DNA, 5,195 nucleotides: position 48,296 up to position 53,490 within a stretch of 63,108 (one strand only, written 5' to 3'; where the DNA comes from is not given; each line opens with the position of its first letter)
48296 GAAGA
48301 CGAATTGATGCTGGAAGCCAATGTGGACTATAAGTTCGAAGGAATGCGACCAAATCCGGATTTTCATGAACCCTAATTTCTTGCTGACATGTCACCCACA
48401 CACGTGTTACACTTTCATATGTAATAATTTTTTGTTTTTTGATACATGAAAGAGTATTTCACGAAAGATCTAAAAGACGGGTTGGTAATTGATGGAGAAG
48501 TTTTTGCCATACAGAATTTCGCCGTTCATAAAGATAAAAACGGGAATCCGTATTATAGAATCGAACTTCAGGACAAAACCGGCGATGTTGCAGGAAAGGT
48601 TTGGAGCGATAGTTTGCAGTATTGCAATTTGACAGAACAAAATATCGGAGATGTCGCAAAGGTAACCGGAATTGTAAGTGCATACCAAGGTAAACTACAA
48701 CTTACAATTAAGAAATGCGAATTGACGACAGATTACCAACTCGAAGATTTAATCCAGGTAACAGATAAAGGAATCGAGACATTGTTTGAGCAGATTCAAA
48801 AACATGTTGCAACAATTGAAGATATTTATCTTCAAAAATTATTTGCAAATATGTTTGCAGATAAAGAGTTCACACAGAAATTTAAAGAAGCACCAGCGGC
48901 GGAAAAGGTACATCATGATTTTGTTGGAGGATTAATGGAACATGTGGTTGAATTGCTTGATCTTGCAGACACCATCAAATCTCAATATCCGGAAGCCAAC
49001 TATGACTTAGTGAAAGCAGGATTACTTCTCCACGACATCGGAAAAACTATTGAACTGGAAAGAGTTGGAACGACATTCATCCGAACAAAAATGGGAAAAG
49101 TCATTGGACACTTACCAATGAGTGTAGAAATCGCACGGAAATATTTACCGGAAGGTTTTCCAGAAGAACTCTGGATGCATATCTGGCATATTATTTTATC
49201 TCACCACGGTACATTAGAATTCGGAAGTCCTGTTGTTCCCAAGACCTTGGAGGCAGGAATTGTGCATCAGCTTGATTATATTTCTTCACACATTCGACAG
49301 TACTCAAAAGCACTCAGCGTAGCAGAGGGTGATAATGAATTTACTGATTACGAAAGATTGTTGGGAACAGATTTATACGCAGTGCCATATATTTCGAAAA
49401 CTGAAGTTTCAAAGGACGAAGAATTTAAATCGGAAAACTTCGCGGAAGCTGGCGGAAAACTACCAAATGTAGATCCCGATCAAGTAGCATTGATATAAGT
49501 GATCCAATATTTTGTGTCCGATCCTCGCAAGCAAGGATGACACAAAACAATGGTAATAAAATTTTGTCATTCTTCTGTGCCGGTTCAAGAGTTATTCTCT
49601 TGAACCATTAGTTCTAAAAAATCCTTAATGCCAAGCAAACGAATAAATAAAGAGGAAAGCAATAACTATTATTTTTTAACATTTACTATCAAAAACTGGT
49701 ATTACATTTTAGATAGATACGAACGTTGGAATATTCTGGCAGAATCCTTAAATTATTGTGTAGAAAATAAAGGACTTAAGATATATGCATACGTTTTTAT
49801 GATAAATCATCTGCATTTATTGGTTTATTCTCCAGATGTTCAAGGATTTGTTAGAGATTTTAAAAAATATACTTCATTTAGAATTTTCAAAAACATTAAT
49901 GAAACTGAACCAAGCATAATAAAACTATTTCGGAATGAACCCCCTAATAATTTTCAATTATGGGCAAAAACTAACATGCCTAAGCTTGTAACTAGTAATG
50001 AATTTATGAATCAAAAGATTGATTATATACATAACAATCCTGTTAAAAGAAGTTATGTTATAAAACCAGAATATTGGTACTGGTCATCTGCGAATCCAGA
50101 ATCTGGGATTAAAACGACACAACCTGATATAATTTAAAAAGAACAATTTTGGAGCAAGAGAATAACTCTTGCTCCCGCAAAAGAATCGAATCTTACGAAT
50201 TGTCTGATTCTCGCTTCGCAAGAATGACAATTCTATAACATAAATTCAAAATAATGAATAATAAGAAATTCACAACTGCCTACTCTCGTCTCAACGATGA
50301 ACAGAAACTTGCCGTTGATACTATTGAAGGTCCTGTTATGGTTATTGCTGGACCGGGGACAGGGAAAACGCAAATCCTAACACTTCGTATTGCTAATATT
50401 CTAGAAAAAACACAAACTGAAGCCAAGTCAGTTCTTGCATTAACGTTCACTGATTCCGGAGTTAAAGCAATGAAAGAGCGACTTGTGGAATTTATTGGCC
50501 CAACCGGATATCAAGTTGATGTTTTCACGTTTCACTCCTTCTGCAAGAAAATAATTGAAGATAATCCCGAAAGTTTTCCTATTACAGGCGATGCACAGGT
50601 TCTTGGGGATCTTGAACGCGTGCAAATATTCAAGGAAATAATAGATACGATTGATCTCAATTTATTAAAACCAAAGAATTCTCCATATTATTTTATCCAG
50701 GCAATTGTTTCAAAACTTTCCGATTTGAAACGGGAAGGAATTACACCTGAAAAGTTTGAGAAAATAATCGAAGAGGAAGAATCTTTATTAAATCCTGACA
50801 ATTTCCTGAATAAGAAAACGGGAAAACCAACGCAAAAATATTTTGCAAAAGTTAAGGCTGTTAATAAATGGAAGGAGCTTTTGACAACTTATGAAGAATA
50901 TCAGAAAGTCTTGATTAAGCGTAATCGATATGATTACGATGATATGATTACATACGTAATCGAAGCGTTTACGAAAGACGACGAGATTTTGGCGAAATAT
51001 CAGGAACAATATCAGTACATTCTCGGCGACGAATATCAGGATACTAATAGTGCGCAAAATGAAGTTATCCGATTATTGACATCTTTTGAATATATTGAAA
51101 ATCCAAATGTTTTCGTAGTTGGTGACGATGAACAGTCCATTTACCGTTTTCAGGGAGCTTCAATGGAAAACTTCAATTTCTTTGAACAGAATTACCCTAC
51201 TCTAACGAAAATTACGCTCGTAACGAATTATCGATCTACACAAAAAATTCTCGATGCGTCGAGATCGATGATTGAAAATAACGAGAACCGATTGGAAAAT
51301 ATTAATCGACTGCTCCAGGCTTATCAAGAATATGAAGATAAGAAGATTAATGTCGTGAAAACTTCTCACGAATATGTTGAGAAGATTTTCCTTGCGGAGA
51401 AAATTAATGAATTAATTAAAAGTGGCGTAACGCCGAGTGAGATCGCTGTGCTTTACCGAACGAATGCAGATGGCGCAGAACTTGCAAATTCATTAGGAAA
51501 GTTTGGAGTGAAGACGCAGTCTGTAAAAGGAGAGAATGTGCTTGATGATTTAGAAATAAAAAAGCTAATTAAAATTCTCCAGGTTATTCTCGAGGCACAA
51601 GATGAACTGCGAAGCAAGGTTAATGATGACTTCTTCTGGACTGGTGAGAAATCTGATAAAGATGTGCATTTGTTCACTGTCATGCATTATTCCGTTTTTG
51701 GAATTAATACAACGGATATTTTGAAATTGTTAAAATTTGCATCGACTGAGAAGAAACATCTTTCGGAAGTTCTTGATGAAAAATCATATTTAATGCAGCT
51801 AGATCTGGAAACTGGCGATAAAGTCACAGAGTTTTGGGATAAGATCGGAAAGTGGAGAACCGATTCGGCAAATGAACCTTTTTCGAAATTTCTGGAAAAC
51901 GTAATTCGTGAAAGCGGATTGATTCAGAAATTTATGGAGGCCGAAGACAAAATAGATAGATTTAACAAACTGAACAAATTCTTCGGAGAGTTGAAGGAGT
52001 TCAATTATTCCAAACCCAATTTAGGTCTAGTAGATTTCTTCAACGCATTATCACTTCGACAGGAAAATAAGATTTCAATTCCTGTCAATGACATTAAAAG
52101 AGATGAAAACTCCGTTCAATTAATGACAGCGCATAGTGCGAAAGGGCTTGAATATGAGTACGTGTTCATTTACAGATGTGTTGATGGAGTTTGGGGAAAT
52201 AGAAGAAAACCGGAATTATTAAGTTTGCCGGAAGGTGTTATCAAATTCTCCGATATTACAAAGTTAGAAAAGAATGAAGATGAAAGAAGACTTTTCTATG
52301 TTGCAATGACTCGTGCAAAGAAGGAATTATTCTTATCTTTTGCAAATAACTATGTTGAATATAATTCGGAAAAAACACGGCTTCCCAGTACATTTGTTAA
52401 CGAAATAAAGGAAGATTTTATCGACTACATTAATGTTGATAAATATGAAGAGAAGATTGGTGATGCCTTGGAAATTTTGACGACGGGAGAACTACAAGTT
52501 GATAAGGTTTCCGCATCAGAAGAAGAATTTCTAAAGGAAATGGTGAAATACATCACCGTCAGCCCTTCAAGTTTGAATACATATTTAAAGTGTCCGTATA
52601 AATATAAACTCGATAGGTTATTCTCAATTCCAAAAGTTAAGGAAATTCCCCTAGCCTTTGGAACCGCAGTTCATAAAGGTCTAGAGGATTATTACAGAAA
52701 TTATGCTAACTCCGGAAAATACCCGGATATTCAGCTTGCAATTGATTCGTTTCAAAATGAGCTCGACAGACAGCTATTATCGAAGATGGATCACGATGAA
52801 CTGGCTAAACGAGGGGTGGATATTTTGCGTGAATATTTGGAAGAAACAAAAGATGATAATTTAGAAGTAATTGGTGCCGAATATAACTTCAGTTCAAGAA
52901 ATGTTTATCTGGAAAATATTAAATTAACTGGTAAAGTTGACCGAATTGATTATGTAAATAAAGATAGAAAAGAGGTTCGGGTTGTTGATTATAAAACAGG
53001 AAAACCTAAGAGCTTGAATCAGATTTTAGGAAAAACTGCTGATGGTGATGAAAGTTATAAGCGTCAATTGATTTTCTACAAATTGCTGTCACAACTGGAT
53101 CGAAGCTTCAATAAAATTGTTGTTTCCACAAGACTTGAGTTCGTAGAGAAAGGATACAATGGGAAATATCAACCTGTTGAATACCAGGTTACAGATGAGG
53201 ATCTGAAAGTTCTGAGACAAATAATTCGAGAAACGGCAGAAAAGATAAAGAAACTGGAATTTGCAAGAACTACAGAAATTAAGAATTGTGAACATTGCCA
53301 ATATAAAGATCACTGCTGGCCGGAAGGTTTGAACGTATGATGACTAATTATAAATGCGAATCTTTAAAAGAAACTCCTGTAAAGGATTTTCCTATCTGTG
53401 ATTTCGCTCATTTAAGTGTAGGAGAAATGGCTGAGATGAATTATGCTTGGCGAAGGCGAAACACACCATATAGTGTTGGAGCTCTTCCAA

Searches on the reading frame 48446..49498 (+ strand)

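Call 80: search_protein_families(library=pfam, proteins=[window:48446-49498:+], max_evalue=0.0001)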
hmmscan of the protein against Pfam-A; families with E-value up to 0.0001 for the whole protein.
window:48446-49498:+ (350 aa): 2 families
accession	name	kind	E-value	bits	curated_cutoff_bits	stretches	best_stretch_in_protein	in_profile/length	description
PF01966.28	HD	-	3.4e-12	47.1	22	1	164-280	2-114/116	HD domain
PF01336.31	tRNA_anti-codon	-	5.3e-08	33.1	27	1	15-93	3-74/75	OB-fold nucleic acid binding domain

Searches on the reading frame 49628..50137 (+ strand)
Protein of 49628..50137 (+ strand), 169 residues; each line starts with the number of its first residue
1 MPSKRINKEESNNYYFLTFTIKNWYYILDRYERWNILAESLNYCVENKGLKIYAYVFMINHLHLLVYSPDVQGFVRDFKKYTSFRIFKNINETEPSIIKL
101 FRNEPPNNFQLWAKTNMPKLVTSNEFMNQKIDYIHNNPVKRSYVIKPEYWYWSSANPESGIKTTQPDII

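Call 80: search_protein_families(library=pfam, proteins=[window:49628-50137:+], max_evalue=0.0001)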
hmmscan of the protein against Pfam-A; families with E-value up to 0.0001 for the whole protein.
window:49628-50137:+ (169 aa): 1 family
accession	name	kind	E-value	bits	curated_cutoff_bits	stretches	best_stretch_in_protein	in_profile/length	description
PF01797.21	Y1_Tnp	-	1.6e-07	31.9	23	1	12-94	4-88/121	Transposase IS200 like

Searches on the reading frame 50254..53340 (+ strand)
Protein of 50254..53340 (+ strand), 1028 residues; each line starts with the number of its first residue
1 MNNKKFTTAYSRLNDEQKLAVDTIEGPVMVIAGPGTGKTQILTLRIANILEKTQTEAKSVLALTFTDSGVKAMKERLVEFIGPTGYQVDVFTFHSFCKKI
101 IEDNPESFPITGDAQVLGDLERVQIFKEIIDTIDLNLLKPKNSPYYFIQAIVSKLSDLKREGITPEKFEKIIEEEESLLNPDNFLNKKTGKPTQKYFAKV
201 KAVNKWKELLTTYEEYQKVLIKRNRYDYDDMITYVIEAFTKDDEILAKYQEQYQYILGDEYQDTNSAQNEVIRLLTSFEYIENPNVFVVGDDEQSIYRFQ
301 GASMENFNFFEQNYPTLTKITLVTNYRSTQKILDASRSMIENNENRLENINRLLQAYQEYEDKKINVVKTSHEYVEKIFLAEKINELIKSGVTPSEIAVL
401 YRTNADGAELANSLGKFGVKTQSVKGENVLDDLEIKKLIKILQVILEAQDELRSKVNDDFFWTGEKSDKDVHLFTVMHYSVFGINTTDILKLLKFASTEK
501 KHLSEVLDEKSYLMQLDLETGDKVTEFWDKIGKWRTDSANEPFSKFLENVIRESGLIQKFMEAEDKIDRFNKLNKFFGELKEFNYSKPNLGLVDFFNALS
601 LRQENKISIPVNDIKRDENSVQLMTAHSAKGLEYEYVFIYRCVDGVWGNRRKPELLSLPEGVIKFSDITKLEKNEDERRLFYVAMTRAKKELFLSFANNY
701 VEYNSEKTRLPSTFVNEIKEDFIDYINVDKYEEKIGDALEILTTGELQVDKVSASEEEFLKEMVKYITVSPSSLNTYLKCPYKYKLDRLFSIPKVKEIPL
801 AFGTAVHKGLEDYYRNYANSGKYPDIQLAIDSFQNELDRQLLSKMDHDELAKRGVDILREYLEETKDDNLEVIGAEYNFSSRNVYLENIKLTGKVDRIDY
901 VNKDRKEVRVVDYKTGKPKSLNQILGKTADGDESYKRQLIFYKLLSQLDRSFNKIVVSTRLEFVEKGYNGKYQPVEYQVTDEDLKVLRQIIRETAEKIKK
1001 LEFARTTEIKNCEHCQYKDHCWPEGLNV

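Call 80: search_protein_families(library=pfam, proteins=[window:50254-53340:+], max_evalue=0.0001)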
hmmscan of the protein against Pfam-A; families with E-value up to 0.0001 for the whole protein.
window:50254-53340:+ (1028 aa): 6 families
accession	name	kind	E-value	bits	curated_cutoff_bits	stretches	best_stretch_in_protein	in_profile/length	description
PF00580.27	UvrD-helicase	-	8.3e-66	222.9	23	1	13-315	1-271/271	UvrD/REP helicase N-terminal domain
PF13361.12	UvrD_C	-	6.7e-45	154.4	25.6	1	320-698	1-349/350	UvrD-like helicase C-terminal domain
PF12705.13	PDDEXK_1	-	2.4e-33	116.5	22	1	768-1021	1-246/247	PD-(D/E)XK nuclease superfamily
PF13245.12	AAA_19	-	4e-16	59.8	25.1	1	17-299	1-133/134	AAA domain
PF13538.12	UvrD_C_2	-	4.3e-10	39.7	27.4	1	667-694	24-51/52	UvrD-like helicase C-terminal domain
PF01930.23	Cas_Cas4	-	1.9e-06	28.5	22.7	1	887-1023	47-160/160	Domain of unknown function DUF83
